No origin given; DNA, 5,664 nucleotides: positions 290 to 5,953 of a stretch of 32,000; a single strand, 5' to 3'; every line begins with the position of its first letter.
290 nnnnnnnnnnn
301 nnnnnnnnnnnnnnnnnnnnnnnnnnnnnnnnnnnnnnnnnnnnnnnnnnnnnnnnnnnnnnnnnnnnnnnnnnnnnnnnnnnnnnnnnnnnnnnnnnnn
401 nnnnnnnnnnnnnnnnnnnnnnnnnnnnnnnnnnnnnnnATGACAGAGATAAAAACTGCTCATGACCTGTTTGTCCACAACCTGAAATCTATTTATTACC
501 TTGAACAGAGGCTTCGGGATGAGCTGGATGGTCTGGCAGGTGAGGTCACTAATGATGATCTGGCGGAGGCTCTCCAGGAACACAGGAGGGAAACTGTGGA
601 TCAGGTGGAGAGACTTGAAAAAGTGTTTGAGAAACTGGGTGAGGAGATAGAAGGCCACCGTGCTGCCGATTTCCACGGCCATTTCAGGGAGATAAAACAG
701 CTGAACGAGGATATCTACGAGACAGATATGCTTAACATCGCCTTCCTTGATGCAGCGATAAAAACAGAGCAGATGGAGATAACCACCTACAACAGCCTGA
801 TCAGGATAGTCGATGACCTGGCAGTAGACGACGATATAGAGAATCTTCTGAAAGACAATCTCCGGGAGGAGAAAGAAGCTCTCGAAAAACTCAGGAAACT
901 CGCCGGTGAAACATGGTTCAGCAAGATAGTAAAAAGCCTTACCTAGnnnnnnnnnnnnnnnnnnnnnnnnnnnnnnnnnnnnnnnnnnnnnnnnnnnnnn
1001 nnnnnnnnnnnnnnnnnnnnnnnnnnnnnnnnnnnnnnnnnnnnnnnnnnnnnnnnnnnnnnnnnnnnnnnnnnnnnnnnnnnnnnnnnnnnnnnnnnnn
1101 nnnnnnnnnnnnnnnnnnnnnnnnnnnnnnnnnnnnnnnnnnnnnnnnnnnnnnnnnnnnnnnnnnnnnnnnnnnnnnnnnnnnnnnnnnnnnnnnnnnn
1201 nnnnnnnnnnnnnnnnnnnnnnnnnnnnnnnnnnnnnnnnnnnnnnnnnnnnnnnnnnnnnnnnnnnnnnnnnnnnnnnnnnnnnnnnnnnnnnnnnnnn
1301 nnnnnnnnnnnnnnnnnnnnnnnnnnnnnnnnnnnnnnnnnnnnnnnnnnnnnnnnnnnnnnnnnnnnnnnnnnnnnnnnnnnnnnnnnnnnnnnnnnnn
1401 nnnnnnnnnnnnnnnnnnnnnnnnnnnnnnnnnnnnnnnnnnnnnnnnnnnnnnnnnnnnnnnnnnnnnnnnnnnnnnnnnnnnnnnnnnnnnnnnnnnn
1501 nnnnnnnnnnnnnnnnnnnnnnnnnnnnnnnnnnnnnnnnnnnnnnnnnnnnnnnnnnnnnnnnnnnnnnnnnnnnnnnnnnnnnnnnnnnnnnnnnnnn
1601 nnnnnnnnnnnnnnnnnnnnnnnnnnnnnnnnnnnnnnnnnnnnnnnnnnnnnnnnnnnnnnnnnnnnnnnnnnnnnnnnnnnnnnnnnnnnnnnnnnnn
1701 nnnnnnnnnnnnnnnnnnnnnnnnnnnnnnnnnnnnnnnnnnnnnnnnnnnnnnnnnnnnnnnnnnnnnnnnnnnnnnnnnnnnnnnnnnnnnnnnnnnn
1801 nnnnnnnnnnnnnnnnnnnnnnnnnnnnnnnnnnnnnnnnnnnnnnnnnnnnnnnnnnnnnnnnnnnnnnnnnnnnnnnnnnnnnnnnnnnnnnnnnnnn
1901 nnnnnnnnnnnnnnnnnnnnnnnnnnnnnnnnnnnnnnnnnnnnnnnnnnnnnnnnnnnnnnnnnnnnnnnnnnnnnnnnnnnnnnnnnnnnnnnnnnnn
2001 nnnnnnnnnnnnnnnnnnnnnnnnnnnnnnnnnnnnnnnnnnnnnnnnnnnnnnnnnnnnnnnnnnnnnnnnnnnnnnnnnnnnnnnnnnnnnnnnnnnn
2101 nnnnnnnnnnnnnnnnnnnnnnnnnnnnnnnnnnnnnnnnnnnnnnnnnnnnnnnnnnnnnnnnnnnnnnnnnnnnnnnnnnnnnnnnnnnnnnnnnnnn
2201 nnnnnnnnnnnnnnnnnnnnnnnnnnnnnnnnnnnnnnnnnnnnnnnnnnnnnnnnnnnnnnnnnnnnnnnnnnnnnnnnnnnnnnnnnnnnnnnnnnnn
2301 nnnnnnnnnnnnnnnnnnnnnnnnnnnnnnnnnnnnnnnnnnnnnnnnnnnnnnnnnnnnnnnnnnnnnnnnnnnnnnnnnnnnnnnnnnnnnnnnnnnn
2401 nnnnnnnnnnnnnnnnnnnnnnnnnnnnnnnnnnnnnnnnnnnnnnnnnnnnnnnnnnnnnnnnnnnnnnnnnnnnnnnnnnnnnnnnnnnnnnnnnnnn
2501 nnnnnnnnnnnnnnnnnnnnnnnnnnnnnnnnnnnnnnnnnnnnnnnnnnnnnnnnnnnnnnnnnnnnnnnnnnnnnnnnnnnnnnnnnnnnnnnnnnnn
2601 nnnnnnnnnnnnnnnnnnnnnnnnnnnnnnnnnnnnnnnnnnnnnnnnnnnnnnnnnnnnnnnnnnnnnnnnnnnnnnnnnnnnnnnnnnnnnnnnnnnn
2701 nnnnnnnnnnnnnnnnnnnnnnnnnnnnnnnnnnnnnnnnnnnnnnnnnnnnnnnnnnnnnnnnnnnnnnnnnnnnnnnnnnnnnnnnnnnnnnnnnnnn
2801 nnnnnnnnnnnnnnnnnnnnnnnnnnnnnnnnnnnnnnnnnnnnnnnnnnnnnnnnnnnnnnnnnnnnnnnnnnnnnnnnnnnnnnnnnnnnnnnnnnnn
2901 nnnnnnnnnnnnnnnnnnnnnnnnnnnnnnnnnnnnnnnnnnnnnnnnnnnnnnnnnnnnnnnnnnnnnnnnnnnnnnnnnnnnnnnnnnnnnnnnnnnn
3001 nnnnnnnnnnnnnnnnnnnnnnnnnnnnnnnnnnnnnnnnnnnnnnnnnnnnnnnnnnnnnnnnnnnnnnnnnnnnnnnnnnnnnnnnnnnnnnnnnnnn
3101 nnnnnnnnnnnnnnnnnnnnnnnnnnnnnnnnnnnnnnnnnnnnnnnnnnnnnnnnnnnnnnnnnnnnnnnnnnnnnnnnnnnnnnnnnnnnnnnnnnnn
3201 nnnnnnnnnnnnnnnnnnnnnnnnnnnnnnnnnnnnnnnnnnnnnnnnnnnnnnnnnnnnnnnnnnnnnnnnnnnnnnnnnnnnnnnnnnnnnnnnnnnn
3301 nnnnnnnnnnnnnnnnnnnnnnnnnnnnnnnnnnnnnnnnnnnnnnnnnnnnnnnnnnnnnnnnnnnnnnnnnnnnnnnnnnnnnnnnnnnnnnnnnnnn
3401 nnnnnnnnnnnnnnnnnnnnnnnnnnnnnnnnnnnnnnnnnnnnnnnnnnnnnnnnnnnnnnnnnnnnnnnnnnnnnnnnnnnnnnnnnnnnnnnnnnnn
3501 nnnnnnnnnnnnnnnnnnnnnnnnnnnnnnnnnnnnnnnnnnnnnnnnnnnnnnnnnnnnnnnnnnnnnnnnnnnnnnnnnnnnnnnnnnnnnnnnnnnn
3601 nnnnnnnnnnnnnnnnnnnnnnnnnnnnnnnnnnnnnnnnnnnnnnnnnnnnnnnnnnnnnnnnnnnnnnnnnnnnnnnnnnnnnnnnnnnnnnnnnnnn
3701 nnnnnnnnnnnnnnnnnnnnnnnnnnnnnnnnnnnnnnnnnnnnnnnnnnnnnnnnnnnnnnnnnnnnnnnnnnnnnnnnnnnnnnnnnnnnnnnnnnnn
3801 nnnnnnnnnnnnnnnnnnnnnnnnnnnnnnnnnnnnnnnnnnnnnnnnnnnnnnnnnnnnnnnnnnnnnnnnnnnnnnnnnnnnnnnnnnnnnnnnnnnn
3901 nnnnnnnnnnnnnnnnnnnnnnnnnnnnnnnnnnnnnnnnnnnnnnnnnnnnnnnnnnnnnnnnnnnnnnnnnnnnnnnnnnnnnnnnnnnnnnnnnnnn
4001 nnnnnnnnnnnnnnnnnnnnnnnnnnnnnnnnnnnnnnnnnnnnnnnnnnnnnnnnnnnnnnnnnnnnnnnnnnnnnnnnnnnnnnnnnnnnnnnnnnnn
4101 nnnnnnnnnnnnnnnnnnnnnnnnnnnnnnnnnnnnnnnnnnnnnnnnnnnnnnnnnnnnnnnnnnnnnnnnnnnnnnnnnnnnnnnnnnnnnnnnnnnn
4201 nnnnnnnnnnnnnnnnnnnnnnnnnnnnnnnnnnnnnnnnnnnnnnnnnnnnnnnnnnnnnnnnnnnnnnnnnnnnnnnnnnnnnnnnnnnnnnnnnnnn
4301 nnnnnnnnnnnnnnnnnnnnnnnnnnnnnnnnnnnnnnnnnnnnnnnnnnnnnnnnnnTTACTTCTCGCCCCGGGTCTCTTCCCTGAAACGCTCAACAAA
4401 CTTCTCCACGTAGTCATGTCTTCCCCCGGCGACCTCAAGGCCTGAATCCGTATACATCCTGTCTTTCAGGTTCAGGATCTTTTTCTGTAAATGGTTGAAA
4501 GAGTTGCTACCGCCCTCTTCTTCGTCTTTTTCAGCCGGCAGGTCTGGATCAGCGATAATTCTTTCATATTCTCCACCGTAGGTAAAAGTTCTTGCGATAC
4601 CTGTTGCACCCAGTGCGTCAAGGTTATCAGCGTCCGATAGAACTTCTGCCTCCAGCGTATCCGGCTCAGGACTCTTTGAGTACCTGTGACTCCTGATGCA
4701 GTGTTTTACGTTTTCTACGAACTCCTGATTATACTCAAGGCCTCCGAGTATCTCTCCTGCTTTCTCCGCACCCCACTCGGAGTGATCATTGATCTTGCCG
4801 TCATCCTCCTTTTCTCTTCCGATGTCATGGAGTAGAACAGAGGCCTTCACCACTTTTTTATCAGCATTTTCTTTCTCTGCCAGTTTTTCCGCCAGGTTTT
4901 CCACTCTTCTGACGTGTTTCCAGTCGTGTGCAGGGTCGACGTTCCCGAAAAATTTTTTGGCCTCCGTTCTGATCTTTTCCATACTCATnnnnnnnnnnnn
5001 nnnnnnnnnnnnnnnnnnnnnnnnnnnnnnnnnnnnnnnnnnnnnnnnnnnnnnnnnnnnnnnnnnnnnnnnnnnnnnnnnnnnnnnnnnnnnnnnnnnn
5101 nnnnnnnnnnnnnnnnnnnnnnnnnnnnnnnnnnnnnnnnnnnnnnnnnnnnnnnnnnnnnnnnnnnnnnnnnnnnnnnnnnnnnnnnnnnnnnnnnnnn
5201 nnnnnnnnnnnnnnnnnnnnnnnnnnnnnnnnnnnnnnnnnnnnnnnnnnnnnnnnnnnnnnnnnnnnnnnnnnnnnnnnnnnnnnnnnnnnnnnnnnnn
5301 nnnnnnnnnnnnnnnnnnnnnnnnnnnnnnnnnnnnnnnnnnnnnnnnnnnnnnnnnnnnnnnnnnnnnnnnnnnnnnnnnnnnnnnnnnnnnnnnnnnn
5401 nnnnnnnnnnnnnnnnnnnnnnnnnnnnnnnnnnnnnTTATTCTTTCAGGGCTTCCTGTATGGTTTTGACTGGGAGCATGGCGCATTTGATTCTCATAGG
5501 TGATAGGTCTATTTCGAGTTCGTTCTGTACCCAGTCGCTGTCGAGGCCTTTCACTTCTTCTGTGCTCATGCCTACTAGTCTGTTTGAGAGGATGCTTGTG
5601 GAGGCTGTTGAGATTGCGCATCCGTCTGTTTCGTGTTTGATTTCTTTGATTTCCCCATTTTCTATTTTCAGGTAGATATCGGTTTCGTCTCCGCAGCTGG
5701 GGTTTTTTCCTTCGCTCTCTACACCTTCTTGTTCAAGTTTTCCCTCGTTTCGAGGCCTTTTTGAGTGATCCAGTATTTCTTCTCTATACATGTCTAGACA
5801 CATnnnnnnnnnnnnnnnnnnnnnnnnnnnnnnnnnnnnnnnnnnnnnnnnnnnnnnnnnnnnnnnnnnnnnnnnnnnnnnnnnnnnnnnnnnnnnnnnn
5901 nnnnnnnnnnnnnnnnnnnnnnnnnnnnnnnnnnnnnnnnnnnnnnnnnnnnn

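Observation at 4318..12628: Shared operator-like palindrome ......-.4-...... in front of sufC, sufD and sufB only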

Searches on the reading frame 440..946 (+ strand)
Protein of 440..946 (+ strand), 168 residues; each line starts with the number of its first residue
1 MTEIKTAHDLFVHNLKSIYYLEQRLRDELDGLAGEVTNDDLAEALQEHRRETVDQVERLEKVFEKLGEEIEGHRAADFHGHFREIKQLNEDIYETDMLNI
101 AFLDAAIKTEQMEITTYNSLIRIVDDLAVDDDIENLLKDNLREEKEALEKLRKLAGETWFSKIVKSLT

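Call 9: search_protein_families(library=pfam, proteins=[window:440-946:+])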
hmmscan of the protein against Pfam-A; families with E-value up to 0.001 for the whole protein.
window:440-946:+ (168 aa): 1 family
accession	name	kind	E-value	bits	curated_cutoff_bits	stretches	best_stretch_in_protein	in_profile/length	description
PF05974.18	DUF892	-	4.3e-30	105.3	23.7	1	6-157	1-152/159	Domain of unknown function (DUF892)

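Call 52: find_encoding_contigs(protein=window:440-946:+, flank=10000, max_places=3)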
Protein window:440-946:+ (168 aa): 2 contigs read that carry it; 1 place shown.
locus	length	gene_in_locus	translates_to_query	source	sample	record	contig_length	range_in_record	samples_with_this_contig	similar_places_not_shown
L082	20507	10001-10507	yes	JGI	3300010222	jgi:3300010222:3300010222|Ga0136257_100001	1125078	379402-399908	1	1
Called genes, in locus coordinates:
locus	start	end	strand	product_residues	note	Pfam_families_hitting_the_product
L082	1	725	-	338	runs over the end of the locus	PF03706:LPG_synthase_TM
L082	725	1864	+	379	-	-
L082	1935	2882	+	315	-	-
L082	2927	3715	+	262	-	PF05050:Methyltransf_21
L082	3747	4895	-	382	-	PF03214:RGP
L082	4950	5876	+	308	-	-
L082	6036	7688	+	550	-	PF09843:DUF2070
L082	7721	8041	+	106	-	PF01883:FeS_assembly_P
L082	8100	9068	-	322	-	PF01966:HD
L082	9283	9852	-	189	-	-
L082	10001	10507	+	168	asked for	PF05974:DUF892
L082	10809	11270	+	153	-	-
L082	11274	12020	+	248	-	PF01798:Nop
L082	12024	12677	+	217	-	PF01269:Fibrillarin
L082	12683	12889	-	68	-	-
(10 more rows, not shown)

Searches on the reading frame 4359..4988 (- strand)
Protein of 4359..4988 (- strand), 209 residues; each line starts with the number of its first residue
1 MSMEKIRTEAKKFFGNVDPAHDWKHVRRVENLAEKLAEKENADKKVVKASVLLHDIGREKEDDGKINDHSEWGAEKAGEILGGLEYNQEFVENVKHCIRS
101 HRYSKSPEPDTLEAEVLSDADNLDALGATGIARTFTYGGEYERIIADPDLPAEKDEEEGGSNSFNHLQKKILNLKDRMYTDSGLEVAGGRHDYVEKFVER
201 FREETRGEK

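Call 9: search_protein_families(library=pfam, proteins=[window:4359-4988:-])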
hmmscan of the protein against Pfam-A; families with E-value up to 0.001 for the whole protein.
window:4359-4988:- (209 aa): 1 family
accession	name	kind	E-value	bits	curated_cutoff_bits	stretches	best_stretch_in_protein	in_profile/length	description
PF01966.28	HD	-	8.9e-19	68.3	22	1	23-125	2-115/116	HD domain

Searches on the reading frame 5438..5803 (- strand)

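Call 9: search_protein_families(library=pfam, proteins=[window:5438-5803:-])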
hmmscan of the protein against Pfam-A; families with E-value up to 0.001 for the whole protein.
window:5438-5803:- (121 aa): 1 family
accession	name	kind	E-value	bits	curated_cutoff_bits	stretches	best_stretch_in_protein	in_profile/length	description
PF01592.21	NifU_N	-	5.9e-23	81.8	22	1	5-120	1-118/127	NifU-like N terminal domain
